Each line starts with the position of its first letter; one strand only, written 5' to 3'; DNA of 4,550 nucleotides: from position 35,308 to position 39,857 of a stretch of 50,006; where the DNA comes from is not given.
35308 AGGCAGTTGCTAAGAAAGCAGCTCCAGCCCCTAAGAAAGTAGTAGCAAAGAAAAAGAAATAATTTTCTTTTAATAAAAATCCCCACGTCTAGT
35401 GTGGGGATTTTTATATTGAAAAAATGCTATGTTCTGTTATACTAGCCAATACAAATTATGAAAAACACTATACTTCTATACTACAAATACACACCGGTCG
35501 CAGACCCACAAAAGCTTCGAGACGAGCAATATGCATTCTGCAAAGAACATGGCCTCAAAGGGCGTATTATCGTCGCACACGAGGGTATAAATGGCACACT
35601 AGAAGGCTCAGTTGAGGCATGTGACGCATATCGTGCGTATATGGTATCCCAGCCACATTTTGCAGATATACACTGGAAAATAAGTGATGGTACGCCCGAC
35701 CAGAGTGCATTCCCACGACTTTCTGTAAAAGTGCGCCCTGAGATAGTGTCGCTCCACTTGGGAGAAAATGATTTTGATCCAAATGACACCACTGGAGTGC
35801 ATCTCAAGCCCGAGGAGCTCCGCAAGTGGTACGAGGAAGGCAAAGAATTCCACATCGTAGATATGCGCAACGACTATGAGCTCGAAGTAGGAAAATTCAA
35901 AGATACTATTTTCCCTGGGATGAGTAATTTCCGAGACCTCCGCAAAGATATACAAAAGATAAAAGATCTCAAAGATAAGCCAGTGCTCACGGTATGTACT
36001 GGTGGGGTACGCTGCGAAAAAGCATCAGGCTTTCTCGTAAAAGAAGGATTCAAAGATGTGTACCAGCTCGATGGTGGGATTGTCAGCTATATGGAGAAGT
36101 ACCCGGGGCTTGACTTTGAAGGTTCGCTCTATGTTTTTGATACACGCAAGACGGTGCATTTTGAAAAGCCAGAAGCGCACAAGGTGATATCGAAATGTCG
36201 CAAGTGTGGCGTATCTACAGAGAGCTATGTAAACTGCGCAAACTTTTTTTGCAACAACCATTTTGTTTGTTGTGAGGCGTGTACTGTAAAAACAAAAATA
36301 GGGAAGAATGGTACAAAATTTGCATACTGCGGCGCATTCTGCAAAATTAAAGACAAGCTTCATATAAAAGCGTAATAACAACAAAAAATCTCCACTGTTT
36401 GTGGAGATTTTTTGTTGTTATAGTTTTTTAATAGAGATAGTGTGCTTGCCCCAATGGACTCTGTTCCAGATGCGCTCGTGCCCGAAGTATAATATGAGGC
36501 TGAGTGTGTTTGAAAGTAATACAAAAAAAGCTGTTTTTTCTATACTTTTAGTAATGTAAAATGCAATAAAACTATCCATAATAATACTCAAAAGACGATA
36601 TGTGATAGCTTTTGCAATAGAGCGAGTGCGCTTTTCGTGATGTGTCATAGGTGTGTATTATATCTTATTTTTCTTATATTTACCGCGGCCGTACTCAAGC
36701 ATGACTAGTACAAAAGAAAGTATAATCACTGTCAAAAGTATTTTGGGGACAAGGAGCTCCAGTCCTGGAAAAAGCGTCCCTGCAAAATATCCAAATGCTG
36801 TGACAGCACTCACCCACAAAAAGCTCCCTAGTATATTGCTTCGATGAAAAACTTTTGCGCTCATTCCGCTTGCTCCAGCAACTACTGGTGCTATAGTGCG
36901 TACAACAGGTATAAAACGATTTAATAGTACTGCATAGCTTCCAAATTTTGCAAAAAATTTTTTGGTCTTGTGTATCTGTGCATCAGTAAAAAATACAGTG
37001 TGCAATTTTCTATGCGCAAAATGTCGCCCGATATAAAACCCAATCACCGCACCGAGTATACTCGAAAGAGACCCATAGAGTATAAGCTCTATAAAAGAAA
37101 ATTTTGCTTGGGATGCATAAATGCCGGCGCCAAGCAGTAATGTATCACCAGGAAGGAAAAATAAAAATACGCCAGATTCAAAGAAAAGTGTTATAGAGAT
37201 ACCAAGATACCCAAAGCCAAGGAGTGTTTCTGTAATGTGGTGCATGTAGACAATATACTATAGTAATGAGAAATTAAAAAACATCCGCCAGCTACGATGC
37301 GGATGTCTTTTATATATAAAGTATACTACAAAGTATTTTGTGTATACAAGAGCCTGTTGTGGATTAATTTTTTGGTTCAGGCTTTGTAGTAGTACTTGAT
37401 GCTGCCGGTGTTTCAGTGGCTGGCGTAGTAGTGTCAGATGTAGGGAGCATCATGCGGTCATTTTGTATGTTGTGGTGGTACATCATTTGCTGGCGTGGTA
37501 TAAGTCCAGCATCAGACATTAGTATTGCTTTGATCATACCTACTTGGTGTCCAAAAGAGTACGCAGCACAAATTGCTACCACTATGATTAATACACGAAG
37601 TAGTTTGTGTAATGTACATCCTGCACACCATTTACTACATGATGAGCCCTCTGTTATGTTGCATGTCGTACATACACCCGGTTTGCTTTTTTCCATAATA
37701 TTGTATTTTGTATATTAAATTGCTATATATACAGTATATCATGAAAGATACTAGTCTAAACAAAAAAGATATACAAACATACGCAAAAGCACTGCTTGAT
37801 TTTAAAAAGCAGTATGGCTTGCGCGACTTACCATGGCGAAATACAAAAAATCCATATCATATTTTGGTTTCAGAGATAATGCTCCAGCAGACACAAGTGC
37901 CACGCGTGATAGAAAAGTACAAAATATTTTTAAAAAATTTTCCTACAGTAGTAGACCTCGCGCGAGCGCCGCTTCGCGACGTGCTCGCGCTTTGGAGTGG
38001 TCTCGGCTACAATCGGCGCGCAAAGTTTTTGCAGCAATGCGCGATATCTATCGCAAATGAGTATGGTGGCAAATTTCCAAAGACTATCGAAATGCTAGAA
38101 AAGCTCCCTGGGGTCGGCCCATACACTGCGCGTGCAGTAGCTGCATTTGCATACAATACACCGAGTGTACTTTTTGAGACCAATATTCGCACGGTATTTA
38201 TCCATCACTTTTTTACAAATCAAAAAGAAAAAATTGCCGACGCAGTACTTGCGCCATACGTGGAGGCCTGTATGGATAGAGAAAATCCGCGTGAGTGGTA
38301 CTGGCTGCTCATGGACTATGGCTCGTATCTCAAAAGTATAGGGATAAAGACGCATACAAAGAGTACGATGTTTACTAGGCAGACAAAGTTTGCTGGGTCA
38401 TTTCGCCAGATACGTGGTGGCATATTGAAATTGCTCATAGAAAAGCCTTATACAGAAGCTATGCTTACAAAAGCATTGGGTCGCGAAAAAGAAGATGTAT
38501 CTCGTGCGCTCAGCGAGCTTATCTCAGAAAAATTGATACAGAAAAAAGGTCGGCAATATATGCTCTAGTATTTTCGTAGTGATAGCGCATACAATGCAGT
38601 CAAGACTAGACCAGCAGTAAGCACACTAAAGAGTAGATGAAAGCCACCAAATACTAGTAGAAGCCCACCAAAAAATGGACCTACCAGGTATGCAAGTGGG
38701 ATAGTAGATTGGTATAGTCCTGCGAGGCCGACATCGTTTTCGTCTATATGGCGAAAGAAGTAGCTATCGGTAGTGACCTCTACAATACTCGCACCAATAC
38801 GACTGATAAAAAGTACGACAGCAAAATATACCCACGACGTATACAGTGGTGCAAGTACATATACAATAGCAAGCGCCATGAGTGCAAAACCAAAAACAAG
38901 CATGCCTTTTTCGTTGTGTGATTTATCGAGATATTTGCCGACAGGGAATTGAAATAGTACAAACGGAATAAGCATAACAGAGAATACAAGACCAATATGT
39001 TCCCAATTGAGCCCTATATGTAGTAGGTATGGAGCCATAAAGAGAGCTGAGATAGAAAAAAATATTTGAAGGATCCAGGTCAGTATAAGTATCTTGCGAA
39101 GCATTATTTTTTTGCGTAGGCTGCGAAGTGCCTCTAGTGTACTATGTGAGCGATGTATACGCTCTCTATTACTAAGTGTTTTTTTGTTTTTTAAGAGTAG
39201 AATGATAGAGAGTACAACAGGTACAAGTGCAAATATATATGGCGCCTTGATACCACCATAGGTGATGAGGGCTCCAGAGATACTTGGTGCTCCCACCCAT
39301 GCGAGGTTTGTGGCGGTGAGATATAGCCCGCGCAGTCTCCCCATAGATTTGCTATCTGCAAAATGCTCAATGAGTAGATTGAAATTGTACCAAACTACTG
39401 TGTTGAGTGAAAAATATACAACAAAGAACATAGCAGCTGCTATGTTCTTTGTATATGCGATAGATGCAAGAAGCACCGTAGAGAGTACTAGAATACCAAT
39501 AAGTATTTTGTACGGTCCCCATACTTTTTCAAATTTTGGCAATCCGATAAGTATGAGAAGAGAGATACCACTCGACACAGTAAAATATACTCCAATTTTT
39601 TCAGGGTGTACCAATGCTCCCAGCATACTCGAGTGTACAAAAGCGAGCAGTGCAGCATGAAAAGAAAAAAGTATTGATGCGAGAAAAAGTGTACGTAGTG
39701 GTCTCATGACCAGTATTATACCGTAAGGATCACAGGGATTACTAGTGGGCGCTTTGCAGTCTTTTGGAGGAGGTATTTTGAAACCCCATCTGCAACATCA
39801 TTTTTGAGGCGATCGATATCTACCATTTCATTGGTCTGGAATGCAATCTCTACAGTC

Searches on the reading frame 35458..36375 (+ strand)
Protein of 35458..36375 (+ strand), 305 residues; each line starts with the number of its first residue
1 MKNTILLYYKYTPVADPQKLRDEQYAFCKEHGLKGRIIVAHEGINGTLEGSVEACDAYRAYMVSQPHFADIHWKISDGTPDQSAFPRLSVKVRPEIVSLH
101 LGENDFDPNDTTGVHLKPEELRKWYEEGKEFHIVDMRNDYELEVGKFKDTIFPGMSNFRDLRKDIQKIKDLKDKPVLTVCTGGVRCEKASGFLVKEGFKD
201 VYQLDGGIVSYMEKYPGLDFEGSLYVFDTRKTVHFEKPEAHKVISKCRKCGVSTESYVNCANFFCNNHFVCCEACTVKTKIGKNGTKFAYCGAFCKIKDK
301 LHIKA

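Call 28: search_protein_families(library=pfam, proteins=[window:35458-36375:+], max_evalue=0.001)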
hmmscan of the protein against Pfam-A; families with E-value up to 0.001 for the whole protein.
window:35458-36375:+ (305 aa): 3 families
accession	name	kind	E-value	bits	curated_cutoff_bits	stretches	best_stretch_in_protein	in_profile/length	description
PF17773.7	UPF0176_N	-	3.3e-27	95.1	26.2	1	4-96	2-92/92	UPF0176 acylphosphatase like domain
PF12368.13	Rhodanese_C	-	4.9e-14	52.8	26.9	1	221-280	1-58/66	Rhodanase C-terminal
PF00581.25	Rhodanese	-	2.5e-11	44.4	22.2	1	118-213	2-101/102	Rhodanese-like domain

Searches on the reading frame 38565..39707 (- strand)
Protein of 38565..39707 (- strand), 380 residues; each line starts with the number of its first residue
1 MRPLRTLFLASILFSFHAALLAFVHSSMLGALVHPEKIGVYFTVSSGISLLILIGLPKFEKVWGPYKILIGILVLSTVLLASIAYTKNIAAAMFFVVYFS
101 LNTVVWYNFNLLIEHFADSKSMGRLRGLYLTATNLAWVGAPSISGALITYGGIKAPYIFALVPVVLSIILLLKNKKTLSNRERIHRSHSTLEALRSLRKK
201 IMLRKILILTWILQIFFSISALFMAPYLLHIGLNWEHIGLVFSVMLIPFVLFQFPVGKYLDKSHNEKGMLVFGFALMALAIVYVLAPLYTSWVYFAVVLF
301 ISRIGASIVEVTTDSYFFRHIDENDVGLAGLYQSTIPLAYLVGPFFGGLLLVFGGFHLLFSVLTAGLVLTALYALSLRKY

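Call 28: search_protein_families(library=pfam, proteins=[window:38565-39707:-], max_evalue=0.001)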
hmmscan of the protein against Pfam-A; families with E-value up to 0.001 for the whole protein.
window:38565-39707:- (380 aa): 1 family
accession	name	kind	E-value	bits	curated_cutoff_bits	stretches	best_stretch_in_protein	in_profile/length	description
PF07690.21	MFS_1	-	2.3e-24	86.4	33.4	2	207-375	2-169/347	Major Facilitator Superfamily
